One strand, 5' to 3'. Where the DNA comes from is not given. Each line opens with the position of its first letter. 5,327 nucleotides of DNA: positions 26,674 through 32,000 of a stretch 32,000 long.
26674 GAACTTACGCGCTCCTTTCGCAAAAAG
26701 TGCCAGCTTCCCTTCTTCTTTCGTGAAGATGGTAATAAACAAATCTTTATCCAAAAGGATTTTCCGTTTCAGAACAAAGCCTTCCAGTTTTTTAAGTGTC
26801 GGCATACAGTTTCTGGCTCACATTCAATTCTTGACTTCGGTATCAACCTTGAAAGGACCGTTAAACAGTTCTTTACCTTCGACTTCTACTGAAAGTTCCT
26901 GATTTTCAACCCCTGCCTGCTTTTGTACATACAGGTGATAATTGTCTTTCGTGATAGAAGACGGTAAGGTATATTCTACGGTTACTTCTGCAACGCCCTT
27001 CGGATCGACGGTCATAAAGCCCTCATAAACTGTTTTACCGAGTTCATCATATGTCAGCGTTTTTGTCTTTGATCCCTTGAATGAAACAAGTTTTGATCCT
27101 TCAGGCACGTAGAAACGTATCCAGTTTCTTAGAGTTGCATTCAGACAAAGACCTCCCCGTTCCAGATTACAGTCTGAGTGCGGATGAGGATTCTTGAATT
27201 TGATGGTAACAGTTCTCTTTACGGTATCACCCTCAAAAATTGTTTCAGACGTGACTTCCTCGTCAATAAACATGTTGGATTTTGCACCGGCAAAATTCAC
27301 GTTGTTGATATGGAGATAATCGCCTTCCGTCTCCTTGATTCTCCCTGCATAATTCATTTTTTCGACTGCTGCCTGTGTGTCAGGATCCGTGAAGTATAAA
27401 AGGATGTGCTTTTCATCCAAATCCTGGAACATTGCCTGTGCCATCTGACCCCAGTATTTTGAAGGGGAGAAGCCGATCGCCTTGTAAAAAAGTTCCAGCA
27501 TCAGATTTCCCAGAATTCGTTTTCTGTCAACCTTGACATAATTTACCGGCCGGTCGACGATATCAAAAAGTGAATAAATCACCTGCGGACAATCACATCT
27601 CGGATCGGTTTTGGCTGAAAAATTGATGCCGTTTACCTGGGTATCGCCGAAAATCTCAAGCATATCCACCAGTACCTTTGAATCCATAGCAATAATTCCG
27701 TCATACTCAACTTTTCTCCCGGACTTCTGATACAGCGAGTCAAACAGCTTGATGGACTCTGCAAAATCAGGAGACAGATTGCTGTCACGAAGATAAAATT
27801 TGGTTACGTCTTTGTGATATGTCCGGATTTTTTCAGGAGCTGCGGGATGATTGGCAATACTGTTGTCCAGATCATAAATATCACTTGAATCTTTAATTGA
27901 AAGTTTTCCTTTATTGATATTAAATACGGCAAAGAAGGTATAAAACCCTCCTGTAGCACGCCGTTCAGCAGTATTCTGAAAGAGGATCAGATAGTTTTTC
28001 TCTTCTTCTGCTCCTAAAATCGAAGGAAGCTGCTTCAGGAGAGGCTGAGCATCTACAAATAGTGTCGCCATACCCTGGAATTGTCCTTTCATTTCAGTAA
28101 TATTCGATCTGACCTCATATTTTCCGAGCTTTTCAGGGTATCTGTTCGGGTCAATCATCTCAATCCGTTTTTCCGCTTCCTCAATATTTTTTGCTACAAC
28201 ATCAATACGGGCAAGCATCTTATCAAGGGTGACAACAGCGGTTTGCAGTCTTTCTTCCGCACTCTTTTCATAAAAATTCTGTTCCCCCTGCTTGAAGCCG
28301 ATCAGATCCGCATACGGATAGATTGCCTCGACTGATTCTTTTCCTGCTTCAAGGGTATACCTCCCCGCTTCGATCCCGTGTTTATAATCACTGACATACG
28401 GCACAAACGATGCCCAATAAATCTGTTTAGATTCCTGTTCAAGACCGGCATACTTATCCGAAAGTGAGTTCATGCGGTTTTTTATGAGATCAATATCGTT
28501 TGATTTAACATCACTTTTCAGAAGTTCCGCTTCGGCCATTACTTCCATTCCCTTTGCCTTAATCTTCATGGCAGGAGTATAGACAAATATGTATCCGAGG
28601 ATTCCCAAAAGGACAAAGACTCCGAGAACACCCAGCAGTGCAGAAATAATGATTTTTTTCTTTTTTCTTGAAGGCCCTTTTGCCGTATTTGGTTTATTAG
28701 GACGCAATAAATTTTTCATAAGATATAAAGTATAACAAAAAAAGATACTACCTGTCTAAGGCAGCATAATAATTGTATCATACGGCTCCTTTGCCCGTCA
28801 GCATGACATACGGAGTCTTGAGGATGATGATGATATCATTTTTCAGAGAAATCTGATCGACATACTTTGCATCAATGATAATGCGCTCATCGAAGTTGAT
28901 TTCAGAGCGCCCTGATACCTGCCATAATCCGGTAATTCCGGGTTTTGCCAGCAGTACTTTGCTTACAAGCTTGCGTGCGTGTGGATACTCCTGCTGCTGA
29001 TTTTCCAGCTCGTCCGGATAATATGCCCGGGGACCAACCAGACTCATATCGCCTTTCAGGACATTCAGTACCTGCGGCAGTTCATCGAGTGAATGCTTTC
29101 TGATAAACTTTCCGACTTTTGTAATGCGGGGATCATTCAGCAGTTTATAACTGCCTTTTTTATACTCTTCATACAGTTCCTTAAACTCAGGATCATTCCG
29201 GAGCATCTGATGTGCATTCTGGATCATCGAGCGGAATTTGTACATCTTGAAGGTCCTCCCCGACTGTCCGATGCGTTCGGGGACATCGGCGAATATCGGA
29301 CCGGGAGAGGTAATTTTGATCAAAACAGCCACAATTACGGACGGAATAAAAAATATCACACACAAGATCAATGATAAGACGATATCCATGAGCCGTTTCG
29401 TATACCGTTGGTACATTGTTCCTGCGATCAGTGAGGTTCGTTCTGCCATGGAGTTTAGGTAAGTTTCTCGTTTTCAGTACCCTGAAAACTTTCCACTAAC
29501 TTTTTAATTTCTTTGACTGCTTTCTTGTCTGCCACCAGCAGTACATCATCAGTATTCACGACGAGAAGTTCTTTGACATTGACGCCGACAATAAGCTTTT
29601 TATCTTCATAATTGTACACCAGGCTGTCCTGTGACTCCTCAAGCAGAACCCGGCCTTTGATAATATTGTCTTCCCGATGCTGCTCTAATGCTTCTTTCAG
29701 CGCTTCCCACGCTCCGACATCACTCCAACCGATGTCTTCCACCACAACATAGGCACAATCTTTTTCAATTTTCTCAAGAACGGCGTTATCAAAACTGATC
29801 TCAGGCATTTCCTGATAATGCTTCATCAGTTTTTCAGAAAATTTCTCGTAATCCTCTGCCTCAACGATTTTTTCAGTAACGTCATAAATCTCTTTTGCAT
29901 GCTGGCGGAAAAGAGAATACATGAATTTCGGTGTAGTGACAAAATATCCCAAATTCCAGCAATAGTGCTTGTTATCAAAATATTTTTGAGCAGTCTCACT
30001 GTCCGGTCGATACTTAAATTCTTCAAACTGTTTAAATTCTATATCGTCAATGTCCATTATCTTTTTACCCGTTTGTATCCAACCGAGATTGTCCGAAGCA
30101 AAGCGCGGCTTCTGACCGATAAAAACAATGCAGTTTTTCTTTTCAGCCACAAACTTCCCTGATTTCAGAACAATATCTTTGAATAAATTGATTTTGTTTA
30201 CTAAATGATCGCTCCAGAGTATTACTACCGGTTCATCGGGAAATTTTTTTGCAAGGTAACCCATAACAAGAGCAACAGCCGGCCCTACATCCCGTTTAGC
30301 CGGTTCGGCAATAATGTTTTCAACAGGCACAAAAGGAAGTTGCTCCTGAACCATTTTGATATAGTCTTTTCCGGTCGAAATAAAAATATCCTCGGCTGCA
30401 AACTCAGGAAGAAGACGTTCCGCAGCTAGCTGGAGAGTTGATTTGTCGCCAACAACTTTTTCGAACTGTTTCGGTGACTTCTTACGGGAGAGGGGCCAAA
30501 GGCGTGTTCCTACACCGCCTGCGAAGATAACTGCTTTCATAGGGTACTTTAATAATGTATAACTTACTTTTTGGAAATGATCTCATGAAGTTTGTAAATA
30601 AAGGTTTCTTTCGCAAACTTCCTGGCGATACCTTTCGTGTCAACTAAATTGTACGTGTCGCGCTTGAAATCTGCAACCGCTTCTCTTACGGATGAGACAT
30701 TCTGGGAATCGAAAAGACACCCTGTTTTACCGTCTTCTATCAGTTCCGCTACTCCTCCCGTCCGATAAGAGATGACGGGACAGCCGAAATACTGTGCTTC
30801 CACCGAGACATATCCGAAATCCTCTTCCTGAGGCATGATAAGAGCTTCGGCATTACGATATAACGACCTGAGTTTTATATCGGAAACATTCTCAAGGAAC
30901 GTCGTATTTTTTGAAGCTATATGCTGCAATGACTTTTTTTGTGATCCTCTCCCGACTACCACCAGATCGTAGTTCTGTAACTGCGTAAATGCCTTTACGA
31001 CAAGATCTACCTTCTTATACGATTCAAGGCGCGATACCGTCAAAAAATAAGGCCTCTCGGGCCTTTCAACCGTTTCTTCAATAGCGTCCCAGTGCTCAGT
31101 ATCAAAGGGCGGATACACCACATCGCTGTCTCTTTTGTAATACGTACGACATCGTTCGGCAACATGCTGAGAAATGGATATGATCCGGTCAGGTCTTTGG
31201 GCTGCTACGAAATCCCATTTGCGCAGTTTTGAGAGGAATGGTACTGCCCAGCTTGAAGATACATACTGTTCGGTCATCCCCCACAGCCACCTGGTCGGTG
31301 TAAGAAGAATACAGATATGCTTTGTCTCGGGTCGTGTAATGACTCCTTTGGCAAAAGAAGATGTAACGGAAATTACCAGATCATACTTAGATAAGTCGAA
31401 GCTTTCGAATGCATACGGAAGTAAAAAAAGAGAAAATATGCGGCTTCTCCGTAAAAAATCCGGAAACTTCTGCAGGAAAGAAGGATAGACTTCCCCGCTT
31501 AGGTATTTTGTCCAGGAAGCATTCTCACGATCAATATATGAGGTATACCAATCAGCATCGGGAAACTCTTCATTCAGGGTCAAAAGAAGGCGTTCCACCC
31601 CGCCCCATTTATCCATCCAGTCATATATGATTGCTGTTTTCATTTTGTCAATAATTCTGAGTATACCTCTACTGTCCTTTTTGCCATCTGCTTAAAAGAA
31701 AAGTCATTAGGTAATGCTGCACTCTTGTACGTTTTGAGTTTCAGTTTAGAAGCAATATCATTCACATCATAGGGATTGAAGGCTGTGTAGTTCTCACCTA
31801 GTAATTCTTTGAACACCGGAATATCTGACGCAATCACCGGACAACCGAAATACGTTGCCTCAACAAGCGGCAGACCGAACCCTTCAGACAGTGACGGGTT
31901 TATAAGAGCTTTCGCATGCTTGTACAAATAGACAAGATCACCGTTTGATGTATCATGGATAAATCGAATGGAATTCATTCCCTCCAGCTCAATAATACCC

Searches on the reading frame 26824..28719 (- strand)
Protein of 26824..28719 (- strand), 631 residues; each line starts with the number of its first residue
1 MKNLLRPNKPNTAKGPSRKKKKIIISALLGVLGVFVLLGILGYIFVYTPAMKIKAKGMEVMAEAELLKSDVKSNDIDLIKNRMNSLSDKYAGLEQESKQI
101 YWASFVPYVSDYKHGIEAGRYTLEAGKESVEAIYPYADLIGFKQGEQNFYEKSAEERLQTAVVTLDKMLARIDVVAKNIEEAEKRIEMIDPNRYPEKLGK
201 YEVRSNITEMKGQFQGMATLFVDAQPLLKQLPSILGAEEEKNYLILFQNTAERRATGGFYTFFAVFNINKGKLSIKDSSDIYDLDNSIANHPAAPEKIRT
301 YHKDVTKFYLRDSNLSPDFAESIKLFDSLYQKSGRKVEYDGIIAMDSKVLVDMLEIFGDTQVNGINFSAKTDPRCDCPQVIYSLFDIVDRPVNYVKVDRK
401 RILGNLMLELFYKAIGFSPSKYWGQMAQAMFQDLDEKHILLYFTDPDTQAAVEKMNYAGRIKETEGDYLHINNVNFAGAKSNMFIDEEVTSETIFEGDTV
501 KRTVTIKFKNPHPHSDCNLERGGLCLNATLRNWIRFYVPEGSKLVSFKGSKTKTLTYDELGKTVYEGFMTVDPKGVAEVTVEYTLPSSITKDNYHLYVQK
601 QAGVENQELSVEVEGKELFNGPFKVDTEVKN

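Call 35: search_protein_families(library=pfam, proteins=[window:26824-28719:-], max_evalue=0.00001)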
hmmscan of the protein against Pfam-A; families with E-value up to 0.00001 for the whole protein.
window:26824-28719:- (631 aa): 1 family
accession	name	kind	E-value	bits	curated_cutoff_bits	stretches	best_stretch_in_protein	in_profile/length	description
PF13196.11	DUF4012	-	1.9e-26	93.7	28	1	239-364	2-127/144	Protein of unknown function (DUF4012)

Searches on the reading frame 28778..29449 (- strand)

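Call 35: search_protein_families(library=pfam, proteins=[window:28778-29449:-], max_evalue=0.00001)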
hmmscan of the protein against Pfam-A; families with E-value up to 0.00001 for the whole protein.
window:28778-29449:- (223 aa): 1 family
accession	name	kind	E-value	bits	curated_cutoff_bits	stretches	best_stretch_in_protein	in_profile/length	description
PF02397.22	Bac_transf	-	5.3e-60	202.4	27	1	18-217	1-178/179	Bacterial sugar transferase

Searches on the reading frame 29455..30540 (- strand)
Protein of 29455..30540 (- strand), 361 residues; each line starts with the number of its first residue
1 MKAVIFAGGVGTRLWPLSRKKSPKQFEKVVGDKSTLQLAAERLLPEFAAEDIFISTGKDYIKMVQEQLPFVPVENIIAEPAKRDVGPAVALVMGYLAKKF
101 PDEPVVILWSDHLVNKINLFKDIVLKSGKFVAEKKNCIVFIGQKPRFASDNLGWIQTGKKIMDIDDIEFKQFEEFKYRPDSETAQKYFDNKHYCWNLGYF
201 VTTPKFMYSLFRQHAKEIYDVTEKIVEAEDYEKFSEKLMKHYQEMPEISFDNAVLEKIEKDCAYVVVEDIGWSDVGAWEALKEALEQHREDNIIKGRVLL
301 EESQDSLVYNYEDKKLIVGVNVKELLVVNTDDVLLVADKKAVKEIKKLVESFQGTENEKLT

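Call 35: search_protein_families(library=pfam, proteins=[window:29455-30540:-], max_evalue=0.00001)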
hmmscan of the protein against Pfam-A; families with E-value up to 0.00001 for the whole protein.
window:29455-30540:- (361 aa): 2 families
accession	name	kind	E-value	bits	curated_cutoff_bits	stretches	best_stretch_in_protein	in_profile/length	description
PF00483.29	NTP_transferase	-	1.8e-30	106.7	21.2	1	2-288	1-242/245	Nucleotidyl transferase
PF22640.1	ManC_GMP_beta-helix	-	1.1e-06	28.9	27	1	298-350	3-53/55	MannoseP isomerase/GMP-like beta-helix domain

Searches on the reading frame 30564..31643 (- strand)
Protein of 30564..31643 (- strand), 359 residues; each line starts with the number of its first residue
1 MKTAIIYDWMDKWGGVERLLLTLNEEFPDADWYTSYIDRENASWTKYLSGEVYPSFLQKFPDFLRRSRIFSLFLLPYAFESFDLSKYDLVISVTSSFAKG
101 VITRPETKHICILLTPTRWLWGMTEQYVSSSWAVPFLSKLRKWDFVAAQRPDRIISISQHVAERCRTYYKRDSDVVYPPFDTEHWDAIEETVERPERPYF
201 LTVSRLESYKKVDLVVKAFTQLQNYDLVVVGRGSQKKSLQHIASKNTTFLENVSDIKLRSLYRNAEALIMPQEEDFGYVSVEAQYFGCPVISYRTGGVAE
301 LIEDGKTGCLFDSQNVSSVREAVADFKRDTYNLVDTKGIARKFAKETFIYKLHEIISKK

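Call 35: search_protein_families(library=pfam, proteins=[window:30564-31643:-], max_evalue=0.00001)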
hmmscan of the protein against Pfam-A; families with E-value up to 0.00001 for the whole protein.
window:30564-31643:- (359 aa): 4 families
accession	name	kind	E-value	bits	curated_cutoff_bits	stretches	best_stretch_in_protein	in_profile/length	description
PF00534.26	Glycos_transf_1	-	3.7e-30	105.1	26.4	1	188-330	6-159/172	Glycosyl transferases group 1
PF13692.12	Glyco_trans_1_4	-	8.9e-24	84.8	27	1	198-325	2-138/142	Glycosyl transferases group 1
PF20706.3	GT4-conflict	-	7.8e-08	32.1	26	1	174-305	175-323/385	Family 4 Glycosyltransferase in conflict systems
PF13439.12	Glyco_transf_4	-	5.6e-07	30.2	28.5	1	13-183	1-169/170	Glycosyltransferase Family 4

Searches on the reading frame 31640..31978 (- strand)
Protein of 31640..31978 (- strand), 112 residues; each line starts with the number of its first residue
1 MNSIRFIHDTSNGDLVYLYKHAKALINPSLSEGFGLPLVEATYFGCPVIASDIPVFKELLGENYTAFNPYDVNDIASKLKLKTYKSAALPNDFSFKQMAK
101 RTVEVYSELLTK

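Call 36: search_protein_families(library=pfam, proteins=[window:31640-31978:-], max_evalue=0.001)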
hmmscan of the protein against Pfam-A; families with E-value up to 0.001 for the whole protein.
window:31640-31978:- (112 aa): 3 families
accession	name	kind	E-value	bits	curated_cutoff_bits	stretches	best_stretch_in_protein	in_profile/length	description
PF00534.26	Glycos_transf_1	-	2.9e-17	63.2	26.4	1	2-80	73-153/172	Glycosyl transferases group 1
PF13692.12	Glyco_trans_1_4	-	1.7e-12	48.2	27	1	5-79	62-136/142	Glycosyl transferases group 1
PF20706.3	GT4-conflict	-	1.2e-05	25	26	1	12-63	272-323/385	Family 4 Glycosyltransferase in conflict systems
